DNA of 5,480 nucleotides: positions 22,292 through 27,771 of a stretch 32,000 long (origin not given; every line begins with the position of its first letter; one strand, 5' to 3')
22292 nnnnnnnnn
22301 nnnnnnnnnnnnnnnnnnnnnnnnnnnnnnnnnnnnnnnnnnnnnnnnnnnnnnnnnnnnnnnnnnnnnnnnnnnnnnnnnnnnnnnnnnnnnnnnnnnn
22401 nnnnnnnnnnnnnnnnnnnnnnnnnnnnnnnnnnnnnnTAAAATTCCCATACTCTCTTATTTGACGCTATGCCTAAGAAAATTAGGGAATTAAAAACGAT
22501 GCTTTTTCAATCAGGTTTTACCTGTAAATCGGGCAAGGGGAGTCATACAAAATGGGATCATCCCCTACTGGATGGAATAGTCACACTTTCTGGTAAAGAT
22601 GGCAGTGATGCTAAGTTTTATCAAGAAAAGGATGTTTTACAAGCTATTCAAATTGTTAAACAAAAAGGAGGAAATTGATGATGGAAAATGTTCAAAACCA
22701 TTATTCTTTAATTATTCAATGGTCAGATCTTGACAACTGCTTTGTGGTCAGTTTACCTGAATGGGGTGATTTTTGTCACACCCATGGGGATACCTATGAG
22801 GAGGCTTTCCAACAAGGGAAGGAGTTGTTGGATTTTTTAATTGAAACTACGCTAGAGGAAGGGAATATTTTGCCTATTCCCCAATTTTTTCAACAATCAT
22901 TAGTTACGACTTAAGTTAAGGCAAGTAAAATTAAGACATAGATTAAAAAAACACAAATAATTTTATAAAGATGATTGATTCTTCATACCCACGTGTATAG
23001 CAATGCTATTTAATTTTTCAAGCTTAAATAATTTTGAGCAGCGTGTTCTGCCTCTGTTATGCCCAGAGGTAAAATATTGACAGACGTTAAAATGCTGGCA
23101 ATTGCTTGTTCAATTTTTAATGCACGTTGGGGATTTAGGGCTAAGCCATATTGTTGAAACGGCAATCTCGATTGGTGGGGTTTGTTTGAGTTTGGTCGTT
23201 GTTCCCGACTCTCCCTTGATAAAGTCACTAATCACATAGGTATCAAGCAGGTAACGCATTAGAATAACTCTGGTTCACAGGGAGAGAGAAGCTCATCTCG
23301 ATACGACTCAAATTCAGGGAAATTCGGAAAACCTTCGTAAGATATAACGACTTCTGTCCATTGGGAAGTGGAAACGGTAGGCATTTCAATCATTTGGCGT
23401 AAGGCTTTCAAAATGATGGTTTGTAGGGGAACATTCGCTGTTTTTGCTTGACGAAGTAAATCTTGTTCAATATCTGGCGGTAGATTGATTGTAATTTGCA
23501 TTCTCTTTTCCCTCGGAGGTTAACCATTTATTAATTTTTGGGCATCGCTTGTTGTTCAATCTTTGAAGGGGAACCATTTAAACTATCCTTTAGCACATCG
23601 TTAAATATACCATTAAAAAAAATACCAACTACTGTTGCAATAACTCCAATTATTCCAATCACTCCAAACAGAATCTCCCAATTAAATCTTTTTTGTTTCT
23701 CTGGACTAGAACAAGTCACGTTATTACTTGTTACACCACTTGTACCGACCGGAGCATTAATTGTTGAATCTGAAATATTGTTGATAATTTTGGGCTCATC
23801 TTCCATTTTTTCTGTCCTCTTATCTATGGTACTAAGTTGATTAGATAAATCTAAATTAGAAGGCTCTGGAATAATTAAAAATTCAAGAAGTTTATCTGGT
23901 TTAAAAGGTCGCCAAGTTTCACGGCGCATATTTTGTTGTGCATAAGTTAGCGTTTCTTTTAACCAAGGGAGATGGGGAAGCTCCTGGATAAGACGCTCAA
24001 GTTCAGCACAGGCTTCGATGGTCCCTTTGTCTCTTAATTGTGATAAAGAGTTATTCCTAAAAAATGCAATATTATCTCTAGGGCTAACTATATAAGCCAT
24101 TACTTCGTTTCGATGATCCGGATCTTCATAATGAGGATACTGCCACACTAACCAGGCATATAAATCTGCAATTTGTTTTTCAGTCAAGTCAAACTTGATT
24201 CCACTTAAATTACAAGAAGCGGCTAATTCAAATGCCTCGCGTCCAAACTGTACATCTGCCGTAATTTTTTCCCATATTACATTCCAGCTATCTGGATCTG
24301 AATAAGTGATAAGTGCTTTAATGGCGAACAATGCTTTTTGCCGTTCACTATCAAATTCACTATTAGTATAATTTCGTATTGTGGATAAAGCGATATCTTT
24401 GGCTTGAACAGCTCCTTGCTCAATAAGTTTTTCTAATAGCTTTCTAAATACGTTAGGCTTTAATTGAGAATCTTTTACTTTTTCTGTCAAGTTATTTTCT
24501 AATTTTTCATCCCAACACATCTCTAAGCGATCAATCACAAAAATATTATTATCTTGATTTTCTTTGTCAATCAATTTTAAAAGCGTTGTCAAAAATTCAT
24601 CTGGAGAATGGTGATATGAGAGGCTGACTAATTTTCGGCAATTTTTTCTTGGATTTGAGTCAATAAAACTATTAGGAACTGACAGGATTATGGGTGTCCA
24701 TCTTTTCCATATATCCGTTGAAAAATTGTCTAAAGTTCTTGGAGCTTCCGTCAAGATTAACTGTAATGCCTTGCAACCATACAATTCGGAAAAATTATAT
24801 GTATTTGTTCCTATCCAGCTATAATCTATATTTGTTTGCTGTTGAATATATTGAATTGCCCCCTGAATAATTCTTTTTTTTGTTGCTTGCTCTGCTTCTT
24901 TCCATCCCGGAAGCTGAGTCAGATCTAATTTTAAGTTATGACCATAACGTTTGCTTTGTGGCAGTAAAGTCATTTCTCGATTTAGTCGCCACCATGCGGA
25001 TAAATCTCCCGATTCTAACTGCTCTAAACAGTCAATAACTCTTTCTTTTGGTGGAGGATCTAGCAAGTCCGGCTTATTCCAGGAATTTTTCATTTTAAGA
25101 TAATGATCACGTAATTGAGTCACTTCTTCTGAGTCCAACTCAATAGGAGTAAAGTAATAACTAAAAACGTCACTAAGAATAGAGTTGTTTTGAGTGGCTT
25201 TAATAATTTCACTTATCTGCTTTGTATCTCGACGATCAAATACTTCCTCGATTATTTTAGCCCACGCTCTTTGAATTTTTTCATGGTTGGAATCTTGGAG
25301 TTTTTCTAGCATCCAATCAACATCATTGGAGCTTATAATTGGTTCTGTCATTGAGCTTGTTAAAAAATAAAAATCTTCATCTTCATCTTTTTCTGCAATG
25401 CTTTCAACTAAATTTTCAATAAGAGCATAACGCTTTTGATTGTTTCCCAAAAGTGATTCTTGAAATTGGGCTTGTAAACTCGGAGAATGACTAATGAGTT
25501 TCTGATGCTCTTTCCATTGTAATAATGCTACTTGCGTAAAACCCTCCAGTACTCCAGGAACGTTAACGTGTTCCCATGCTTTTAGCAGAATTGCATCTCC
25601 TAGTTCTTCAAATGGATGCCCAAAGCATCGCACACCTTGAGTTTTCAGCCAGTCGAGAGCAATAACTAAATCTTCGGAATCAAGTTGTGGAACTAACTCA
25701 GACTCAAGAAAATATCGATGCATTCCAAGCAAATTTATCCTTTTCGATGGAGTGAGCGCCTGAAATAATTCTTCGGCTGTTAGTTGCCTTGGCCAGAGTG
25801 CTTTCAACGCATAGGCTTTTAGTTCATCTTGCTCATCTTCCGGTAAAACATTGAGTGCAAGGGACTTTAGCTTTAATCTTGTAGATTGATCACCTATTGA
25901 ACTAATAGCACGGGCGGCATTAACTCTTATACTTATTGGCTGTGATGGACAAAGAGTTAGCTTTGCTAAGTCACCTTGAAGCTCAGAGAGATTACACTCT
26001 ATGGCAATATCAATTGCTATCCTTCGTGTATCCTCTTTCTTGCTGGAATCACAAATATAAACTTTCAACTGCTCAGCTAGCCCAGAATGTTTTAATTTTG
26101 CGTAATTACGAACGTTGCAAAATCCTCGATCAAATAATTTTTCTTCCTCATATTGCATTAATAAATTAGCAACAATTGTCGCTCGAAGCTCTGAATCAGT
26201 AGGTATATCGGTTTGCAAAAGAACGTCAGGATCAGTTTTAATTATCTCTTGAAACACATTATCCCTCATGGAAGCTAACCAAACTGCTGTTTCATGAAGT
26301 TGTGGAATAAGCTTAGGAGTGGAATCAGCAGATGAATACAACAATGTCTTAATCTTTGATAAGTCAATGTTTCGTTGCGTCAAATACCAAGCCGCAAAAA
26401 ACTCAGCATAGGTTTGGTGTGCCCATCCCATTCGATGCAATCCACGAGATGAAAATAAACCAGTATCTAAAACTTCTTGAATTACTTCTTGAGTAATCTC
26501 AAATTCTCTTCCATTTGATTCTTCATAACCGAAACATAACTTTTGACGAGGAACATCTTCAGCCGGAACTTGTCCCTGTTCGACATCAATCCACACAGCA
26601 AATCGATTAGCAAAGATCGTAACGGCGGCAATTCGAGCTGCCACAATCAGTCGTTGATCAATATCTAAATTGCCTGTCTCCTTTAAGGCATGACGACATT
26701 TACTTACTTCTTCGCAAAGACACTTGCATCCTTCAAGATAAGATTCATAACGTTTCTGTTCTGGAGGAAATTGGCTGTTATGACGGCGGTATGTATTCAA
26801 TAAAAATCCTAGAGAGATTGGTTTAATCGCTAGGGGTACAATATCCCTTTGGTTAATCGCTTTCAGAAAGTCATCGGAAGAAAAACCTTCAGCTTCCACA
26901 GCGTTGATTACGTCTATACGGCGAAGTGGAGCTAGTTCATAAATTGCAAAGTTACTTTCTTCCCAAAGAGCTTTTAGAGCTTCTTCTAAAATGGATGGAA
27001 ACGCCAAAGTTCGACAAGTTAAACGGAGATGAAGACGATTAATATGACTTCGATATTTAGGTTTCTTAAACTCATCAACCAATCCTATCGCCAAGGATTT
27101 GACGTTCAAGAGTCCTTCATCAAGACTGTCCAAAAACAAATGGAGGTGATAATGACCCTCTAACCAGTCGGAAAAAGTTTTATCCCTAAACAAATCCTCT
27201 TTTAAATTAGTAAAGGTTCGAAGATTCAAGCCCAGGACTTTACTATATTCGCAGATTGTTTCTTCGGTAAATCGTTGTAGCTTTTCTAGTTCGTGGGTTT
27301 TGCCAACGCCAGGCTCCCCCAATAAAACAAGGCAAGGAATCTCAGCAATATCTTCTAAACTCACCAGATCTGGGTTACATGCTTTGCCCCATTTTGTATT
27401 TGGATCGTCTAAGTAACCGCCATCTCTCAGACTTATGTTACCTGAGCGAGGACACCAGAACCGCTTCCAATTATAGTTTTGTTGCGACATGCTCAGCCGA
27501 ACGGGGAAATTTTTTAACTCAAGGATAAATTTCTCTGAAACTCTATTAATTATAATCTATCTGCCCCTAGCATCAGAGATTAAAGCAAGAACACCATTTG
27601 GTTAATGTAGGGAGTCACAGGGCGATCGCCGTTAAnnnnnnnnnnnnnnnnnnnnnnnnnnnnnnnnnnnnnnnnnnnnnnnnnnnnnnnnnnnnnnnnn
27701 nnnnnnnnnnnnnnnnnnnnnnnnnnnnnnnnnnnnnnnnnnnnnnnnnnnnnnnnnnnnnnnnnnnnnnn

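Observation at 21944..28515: The island is bracketed by the live metH 3' end and a decayed duplicate of it: footprint of insertion into the metH 3' end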

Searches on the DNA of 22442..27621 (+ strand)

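Call 53: search_dna_similar(query=window:22442-27621:+, collection=plasmids, mode=distant, max_rows=10)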
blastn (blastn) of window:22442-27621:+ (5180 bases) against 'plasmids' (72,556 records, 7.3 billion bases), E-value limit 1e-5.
Records with a match: 2; places in all: 2; records where one place covers at least 80% of the query: 0.
Best place of each record, by identity: 60-80% 2.
By first word of the organism name: Dolichospermum 1; Nostoc 1.
By predicted mobility (MOB-suite, as given by PLSDB): conjugative 1; mobilizable 1.
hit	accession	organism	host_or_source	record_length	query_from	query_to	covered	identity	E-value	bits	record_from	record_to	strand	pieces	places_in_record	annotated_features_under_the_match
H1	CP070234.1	Dolichospermum sp. DET69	freshwater metagenome,metagenomic ...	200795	2252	4035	22%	65.7%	3e-22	229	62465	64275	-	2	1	hypothetical protein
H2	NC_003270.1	Nostoc sp. PCC 7120 = FACHB-418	-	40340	3781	4219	8%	68.1%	4e-26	129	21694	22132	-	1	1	hypothetical protein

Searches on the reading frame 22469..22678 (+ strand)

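Call 6: search_protein_families(library=pfam, proteins=[window:22469-22678:+], max_evalue=0.01)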
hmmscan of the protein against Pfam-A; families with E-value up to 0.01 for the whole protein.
window:22469-22678:+ (69 aa): 1 family
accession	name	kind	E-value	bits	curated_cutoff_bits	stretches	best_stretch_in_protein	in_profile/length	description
PF07927.17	HicA_toxin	-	3.4e-08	33.9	27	1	6-61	2-57/58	HicA toxin of bacterial toxin-antitoxin,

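Call 40: search_protein_families(library=padloc, proteins=[window:22469-22678:+], max_evalue=0.01)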
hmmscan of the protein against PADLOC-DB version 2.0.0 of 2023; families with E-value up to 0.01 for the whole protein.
window:22469-22678:+ (69 aa): 0 families

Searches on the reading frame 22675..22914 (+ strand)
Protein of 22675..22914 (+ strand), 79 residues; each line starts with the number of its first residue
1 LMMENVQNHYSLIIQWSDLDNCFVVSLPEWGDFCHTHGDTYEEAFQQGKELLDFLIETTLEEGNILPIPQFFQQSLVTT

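Call 6: search_protein_families(library=pfam, proteins=[window:22675-22914:+], max_evalue=0.01)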
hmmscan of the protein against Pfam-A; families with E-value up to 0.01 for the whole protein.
window:22675-22914:+ (79 aa): 1 family
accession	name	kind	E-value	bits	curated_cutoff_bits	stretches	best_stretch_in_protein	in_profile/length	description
PF15919.11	HicB_lk_antitox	-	4.3e-06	27.3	27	1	10-71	1-60/123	HicB_like antitoxin of bacterial toxin-antitoxin system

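Call 40: search_protein_families(library=padloc, proteins=[window:22675-22914:+], max_evalue=0.01)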
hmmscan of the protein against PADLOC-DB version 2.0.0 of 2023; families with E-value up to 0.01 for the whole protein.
window:22675-22914:+ (79 aa): 0 families

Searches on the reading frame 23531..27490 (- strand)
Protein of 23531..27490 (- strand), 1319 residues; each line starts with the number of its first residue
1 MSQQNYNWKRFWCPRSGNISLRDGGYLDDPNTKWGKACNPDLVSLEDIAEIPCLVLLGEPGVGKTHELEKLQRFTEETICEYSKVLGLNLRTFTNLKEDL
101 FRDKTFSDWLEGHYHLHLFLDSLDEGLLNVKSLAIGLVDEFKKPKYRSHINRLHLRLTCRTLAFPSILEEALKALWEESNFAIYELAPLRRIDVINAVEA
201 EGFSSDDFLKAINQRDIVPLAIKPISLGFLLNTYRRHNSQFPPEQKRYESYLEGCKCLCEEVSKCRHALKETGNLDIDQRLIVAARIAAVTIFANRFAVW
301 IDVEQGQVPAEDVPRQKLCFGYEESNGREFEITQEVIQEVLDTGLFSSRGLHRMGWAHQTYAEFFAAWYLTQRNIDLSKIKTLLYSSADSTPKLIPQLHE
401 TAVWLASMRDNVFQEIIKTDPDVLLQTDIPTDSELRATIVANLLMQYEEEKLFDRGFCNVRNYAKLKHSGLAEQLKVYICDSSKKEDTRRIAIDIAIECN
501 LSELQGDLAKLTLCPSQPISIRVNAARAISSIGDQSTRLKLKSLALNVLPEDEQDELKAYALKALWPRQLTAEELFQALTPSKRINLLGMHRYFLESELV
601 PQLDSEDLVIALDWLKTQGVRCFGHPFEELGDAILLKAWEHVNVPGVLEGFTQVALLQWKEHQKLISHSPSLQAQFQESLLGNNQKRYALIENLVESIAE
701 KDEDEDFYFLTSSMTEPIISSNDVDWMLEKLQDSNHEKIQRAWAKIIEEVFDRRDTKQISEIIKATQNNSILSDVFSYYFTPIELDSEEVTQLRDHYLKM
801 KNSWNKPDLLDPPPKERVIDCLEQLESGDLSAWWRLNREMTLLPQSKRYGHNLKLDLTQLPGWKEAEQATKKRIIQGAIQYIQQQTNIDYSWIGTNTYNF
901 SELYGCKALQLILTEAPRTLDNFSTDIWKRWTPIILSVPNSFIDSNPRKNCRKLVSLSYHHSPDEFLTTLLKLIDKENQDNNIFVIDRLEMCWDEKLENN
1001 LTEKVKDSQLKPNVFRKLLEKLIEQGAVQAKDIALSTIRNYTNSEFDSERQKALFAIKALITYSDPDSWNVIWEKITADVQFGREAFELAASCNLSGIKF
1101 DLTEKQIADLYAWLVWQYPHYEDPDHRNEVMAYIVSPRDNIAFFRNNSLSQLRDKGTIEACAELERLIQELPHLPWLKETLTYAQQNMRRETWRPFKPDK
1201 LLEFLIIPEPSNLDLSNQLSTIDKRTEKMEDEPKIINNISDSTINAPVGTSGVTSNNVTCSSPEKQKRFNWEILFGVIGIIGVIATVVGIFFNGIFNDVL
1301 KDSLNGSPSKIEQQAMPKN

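Call 6: search_protein_families(library=pfam, proteins=[window:23531-27490:-], max_evalue=0.01)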
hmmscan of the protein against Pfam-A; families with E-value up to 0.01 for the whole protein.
window:23531-27490:- (1319 aa): 1 family
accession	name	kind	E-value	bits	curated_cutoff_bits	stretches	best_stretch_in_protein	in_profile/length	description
PF18735.6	HEPN_RiboL-PSP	-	0.006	16.9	28.4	1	957-1020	62-130/191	RiboL-PSP-HEPN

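Call 40: search_protein_families(library=padloc, proteins=[window:23531-27490:-], max_evalue=0.01)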
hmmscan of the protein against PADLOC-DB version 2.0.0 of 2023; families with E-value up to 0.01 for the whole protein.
window:23531-27490:- (1319 aa): 0 families

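Call 52: search_protein_families(library=ncbifam, proteins=[window:23531-27490:-], max_evalue=0.01)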
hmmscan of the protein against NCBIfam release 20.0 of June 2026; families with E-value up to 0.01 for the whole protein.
window:23531-27490:- (1319 aa): 2 families
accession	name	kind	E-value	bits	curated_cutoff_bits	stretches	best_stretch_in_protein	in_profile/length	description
NF058535.1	antiphage_EruA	equivalog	3.1e-41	141.6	1000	1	44-1212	17-1145/1318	NACHT domain-containing antiphage protein EruA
NF058534.1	antiphage_HyoA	equivalog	3.7e-38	130.9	1200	2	177-791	197-817/1430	NACHT domain-containing antiphage protein HyoA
